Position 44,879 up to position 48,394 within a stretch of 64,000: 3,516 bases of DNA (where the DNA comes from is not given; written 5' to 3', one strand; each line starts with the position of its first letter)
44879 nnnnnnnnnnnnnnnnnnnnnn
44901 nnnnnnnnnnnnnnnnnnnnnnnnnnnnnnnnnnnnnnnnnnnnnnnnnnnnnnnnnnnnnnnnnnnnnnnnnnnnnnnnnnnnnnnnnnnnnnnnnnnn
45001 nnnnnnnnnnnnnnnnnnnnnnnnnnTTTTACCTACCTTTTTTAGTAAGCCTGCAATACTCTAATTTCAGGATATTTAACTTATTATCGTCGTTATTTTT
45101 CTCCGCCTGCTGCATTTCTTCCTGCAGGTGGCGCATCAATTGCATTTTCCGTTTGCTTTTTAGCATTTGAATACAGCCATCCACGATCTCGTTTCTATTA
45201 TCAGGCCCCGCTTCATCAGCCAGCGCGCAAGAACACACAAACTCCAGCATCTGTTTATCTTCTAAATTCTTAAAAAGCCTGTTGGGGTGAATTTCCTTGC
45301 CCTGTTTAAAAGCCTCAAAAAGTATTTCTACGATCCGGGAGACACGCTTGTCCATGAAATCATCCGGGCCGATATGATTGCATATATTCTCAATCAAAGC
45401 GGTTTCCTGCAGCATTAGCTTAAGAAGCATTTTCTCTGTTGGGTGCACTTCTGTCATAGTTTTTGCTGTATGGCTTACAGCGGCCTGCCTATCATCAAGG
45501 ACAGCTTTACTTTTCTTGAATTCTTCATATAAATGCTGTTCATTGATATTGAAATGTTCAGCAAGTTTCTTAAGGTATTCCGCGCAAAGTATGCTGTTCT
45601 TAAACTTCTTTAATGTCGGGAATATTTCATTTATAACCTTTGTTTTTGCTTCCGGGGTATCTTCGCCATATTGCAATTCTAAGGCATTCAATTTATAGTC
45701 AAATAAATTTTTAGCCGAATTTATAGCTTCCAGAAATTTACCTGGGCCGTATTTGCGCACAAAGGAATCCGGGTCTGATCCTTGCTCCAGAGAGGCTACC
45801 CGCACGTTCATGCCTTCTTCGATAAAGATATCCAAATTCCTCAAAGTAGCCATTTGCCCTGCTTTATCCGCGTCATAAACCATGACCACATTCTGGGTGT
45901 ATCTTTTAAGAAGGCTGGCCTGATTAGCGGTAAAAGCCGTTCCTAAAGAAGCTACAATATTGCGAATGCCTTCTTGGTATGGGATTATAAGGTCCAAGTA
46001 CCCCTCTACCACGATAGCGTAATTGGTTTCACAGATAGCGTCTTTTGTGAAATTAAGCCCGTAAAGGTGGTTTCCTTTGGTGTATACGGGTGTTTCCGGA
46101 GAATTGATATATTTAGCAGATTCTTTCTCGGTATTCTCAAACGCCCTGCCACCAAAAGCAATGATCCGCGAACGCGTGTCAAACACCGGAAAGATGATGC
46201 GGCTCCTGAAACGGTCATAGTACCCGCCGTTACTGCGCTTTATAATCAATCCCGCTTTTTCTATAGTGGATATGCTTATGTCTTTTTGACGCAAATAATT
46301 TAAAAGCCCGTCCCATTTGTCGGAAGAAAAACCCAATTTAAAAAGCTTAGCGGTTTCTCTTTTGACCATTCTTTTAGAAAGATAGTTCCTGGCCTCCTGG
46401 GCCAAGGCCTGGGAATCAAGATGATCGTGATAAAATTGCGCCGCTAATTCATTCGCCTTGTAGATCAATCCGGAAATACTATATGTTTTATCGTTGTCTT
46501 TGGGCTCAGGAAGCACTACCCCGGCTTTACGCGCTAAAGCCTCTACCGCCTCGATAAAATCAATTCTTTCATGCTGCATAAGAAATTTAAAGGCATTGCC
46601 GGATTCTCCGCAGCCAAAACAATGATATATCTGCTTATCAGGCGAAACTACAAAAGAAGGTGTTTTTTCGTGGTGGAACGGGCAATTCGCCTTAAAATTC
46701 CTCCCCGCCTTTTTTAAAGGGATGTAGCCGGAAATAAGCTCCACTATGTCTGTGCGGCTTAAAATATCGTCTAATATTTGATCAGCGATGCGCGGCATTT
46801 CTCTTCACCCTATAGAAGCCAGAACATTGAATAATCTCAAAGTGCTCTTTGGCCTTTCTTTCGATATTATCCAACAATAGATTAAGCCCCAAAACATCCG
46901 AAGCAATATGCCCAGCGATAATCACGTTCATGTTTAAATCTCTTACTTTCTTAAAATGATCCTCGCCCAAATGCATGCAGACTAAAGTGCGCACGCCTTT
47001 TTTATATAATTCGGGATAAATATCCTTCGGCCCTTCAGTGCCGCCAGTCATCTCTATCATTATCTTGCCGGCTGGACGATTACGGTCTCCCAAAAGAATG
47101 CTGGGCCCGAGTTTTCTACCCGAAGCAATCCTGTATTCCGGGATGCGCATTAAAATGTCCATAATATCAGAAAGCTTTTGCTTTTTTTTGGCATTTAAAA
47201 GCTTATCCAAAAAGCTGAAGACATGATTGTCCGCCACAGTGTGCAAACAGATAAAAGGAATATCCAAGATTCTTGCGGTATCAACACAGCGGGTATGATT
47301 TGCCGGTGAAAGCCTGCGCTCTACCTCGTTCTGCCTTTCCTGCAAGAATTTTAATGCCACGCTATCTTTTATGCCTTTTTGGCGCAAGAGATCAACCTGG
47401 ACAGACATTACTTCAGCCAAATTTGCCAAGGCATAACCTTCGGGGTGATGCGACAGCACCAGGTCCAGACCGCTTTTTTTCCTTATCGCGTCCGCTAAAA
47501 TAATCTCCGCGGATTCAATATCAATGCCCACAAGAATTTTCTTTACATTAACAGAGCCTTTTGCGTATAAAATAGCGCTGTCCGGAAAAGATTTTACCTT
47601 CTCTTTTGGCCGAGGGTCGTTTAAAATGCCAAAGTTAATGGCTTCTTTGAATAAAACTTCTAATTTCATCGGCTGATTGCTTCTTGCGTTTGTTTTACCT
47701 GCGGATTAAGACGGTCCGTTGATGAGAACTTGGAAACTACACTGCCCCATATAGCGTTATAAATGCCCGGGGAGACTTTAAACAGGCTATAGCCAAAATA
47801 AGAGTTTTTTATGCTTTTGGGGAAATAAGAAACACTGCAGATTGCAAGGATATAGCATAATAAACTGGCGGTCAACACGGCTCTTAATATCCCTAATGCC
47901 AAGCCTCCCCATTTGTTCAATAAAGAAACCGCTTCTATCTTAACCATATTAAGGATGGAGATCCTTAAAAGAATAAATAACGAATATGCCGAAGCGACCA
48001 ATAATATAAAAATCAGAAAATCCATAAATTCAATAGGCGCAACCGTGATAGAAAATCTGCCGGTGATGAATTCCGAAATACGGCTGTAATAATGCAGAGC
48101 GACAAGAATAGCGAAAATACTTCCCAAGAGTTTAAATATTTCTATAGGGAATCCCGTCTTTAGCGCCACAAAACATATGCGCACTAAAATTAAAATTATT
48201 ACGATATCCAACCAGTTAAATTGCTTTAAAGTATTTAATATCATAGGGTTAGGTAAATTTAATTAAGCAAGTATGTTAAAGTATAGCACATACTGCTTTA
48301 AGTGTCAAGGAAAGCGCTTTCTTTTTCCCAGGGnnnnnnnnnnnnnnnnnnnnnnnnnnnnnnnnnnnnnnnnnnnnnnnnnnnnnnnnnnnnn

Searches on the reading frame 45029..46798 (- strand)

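Call 29: search_protein_families(library=pfam, proteins=[window:45029-46798:-], max_evalue=0.00001)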
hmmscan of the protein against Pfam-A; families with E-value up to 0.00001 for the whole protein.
window:45029-46798:- (589 aa): 7 families
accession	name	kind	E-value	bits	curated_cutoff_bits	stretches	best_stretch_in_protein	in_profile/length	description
PF08275.17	DNAG_N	-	1.4e-39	135.6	26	1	122-250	1-126/128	DNA primase catalytic core, N-terminal domain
PF01807.25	Zn_ribbon_DnaG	-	1.1e-38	131.5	24.9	1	5-97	2-94/98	CHC2 zinc finger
PF13155.12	Toprim_2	-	5.1e-21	75.3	22.1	1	262-346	1-87/88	Toprim-like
PF13662.12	Toprim_4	-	1.2e-15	57.9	25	1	260-334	2-83/85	Toprim domain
PF10410.14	DnaB_bind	-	2.4e-10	40.9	20.6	1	366-421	1-56/56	DnaB-helicase binding domain of primase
PF01751.28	Toprim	-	1.4e-06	28.8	23.1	1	262-325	3-84/96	Toprim domain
PF00772.26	DnaB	-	3.9e-06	27.3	23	0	454-520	8-74/103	DnaB-like helicase N terminal domain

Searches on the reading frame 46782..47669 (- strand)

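Call 29: search_protein_families(library=pfam, proteins=[window:46782-47669:-], max_evalue=0.00001)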
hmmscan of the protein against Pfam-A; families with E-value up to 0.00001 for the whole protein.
window:46782-47669:- (295 aa): 1 family
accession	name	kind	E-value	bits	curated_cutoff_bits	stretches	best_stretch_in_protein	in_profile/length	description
PF01784.24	DUF34_NIF3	-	7e-08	32.8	23.4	0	20-77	14-67/256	Duf34/NIF3 (NGG1p interacting factor 3)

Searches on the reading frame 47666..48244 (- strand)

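Call 29: search_protein_families(library=pfam, proteins=[window:47666-48244:-], max_evalue=0.00001)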
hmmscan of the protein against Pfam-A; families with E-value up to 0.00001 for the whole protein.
window:47666-48244:- (192 aa): 1 family
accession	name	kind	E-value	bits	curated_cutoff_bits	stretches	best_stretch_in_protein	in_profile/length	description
PF02674.22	Colicin_V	-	7.6e-19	68.6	29.3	1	12-150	1-135/144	Colicin V production protein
